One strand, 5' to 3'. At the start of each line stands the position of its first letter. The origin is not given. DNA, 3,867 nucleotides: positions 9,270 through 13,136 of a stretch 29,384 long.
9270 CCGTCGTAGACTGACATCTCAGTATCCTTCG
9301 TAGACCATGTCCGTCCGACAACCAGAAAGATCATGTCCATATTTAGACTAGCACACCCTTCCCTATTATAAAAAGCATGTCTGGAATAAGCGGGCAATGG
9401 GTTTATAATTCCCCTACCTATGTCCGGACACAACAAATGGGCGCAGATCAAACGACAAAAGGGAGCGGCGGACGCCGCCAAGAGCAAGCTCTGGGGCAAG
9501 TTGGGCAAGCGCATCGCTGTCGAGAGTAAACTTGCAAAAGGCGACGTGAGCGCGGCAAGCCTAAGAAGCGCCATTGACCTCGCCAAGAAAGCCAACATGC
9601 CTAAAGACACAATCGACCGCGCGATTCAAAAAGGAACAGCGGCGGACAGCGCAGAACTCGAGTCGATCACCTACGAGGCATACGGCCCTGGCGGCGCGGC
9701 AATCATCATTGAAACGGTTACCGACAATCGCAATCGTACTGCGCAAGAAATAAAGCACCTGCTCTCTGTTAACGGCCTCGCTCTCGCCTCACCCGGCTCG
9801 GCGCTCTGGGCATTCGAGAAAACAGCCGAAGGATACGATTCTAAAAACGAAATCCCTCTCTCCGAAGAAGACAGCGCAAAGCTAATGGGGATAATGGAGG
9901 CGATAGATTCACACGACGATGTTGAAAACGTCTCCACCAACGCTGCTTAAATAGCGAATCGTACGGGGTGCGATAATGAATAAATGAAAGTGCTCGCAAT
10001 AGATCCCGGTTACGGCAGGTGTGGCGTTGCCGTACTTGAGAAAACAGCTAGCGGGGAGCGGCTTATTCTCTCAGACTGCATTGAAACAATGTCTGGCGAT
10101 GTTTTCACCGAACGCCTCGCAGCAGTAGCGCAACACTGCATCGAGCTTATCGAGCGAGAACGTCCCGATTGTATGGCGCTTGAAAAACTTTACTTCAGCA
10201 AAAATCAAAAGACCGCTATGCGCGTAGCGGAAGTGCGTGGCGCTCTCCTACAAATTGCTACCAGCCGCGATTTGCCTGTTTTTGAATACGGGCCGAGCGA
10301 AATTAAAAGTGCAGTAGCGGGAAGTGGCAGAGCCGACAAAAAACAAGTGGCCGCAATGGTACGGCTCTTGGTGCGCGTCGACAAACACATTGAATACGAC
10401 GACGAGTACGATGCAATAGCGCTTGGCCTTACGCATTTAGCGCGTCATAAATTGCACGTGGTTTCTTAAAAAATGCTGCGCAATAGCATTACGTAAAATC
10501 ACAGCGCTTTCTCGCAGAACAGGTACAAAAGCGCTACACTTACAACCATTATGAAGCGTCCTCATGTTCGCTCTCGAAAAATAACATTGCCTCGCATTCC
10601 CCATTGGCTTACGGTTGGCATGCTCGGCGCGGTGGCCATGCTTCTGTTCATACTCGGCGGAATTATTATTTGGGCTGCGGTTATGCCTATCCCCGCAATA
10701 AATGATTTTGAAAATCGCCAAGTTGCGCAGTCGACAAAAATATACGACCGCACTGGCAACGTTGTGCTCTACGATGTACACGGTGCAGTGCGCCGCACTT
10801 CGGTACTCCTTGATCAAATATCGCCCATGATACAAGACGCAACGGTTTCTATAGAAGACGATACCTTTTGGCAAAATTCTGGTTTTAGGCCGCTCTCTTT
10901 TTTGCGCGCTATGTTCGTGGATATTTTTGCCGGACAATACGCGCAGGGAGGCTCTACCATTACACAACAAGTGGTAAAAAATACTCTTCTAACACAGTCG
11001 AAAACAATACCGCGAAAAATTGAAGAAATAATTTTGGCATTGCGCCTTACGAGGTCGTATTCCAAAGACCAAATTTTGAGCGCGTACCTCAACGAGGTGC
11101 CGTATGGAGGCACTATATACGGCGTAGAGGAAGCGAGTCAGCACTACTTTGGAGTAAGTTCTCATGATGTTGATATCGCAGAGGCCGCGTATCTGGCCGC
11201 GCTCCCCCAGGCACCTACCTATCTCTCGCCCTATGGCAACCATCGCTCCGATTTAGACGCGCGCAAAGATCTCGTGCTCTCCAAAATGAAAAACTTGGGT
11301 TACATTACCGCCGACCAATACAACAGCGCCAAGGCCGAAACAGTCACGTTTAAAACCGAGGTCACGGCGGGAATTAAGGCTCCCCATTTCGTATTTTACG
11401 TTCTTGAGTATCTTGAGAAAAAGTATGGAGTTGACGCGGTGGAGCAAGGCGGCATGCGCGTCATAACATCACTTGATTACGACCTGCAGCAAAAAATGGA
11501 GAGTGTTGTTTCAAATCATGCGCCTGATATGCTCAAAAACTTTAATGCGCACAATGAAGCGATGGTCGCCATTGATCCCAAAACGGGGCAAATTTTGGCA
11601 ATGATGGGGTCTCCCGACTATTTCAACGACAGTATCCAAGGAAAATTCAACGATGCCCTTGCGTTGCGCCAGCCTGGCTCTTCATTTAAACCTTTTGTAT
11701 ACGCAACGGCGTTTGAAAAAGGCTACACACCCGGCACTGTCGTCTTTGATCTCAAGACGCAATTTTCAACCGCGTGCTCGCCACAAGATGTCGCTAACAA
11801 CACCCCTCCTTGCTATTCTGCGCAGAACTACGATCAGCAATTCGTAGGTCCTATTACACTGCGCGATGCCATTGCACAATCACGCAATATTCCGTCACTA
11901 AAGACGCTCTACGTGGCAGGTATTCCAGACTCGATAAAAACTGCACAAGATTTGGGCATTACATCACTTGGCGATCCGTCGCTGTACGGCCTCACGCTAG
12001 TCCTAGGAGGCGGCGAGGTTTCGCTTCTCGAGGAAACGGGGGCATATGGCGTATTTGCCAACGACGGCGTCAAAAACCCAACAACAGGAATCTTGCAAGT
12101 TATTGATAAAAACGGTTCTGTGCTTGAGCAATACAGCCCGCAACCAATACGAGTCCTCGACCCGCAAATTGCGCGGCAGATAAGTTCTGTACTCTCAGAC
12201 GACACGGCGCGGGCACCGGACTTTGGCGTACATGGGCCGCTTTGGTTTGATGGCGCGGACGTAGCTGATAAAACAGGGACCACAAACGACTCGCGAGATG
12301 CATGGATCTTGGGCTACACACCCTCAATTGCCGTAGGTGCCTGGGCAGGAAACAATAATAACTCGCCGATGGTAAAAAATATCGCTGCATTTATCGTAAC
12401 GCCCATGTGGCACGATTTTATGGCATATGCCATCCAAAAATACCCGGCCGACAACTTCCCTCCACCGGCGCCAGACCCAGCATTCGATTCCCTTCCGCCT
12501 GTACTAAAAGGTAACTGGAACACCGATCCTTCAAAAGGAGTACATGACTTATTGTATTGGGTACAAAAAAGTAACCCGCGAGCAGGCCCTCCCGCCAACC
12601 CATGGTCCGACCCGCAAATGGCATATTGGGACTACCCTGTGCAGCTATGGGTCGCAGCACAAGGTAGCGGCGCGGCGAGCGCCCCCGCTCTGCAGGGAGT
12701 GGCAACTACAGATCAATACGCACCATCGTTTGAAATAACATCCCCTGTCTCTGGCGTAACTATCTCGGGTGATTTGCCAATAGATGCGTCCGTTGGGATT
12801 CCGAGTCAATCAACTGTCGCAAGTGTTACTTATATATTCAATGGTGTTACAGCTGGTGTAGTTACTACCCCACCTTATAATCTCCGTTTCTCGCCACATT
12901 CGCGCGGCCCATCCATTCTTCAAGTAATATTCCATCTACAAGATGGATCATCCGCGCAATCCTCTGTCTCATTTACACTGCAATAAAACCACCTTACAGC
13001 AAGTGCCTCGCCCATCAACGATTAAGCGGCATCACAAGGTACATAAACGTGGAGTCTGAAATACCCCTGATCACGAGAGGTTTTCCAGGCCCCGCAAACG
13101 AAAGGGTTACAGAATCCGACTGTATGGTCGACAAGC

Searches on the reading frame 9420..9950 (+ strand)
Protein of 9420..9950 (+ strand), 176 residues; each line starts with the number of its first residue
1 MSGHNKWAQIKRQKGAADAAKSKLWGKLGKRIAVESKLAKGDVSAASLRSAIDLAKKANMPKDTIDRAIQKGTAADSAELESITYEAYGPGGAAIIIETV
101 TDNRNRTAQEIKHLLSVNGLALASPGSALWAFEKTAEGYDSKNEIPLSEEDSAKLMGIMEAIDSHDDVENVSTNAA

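Call 15: search_protein_families(library=pfam, proteins=[window:9420-9950:+])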
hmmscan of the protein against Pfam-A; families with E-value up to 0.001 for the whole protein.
window:9420-9950:+ (176 aa): 2 families
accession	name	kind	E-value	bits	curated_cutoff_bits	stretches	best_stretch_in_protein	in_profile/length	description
PF01709.26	Transcrip_reg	-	3e-25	89.3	27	2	80-135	1-56/160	TACO1/YebC second and third domain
PF20772.2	TACO1_YebC_N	-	2.6e-21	76.3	36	1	5-73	1-71/73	TACO1/YebC protein N-terminal domain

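Call 27: find_related_loci(query=window:9420-9950:+, collection=metagenome_contigs, flank=2500)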
Query window:9420-9950:+ (176 aa) in metagenome_contigs; peptide patterns used: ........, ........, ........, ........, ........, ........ (x = any residue, [..] = any of these).
600 stretches matched a pattern (row limit reached: there are more); 503 encode a relative of the query (tblastn E <= 1e-3); the best 80 are kept; 80 distinct loci.
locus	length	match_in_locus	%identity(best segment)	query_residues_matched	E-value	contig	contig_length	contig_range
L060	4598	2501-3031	80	1-176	1e-91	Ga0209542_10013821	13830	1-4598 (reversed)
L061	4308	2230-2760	80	1-176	2e-91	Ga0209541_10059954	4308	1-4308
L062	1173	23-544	79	1-174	2e-98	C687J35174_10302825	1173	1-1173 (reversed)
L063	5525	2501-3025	78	1-175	6e-91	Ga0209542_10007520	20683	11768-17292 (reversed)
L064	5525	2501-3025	77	1-175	2e-89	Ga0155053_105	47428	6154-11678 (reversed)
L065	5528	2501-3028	77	1-176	3e-88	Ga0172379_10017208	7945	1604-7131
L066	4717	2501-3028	77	1-176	8e-88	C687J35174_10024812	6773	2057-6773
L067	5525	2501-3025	75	1-175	2e-87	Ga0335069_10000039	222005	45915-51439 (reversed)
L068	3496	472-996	74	1-175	2e-87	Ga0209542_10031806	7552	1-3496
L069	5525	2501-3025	75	1-175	6e-87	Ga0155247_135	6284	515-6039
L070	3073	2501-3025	74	1-175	1e-86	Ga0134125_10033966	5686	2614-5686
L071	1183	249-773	75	1-175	5e-92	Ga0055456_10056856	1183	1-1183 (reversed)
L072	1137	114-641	73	1-176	2e-91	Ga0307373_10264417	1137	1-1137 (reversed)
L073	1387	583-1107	73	1-175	4e-90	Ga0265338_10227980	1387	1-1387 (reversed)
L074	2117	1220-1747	73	1-176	3e-87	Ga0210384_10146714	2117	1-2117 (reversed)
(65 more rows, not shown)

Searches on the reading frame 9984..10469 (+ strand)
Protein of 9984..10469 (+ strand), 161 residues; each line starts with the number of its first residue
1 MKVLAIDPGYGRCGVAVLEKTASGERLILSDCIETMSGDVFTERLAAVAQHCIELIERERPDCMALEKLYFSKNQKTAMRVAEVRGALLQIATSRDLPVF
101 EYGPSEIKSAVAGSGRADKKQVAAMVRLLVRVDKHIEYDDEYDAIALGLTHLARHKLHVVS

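Call 15: search_protein_families(library=pfam, proteins=[window:9984-10469:+])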
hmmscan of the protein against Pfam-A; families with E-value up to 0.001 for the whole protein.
window:9984-10469:+ (161 aa): 1 family
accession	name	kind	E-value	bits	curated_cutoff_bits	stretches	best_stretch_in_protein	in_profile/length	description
PF02075.23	RuvC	-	2.1e-38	132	22.2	1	3-151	1-148/148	Crossover junction endodeoxyribonuclease RuvC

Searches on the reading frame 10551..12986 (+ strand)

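Call 15: search_protein_families(library=pfam, proteins=[window:10551-12986:+])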
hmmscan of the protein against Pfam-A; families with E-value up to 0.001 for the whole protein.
window:10551-12986:+ (811 aa): 3 families
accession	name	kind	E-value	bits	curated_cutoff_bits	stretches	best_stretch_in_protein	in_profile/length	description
PF00912.28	Transgly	-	1.2e-55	188.1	27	1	78-247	10-178/178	Transglycosylase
PF00905.27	Transpeptidase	-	2.6e-18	66.7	22.1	1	338-591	3-266/299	Penicillin binding protein transpeptidase domain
PF17957.7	Big_7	-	3.7e-07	31.1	24.1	1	725-783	1-59/70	Bacterial Ig domain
